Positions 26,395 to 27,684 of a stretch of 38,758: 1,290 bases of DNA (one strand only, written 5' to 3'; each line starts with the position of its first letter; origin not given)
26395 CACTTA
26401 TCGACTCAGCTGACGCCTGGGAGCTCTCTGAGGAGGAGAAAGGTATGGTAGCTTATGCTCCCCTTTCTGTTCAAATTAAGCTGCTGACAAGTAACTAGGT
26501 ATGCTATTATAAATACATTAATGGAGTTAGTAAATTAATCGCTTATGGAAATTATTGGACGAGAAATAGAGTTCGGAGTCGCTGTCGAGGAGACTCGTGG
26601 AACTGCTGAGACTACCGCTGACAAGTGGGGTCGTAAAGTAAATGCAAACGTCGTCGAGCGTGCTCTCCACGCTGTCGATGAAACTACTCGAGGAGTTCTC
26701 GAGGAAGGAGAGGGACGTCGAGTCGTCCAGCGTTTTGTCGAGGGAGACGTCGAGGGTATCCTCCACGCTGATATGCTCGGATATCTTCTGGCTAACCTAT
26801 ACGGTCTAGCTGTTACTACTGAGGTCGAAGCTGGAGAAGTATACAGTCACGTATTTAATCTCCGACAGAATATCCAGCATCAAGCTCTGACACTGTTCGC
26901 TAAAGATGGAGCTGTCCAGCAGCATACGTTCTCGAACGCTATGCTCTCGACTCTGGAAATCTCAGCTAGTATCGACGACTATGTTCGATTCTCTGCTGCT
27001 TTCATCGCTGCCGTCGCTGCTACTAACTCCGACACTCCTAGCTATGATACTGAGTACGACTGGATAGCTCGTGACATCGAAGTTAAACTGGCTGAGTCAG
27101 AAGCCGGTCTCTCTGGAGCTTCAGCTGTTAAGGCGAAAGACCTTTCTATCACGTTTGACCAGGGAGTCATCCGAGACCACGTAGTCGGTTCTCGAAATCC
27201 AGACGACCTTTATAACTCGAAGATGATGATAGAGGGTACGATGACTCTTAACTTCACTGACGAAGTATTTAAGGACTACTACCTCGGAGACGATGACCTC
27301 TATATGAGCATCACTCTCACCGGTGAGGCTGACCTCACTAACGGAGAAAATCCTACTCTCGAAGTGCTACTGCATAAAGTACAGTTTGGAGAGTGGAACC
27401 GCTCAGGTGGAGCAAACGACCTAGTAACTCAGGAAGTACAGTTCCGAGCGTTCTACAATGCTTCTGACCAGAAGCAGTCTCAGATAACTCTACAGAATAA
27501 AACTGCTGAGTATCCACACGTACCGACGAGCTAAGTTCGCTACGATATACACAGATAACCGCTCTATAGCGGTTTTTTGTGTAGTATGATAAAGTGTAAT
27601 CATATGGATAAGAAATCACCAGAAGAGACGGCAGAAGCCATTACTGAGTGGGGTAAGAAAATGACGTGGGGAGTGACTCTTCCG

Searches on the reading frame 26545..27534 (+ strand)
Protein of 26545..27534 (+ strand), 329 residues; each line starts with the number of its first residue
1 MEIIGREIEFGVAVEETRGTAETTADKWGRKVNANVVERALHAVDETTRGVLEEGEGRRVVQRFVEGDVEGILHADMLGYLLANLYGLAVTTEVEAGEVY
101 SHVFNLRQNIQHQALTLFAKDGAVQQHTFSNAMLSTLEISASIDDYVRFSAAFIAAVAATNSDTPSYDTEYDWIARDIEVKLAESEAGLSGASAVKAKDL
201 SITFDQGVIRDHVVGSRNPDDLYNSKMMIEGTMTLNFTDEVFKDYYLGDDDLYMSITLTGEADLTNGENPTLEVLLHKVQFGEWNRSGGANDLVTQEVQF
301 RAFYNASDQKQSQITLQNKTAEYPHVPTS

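Call 58: search_protein_families(library=pfam, proteins=[window:26545-27534:+], max_evalue=0.01)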
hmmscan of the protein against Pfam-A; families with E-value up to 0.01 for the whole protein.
window:26545-27534:+ (329 aa): 1 family
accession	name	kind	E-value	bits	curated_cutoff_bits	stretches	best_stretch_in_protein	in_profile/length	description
PF18906.5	Phage_tube_2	-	1.6e-22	80.9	27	1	5-302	1-266/266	Phage tail tube protein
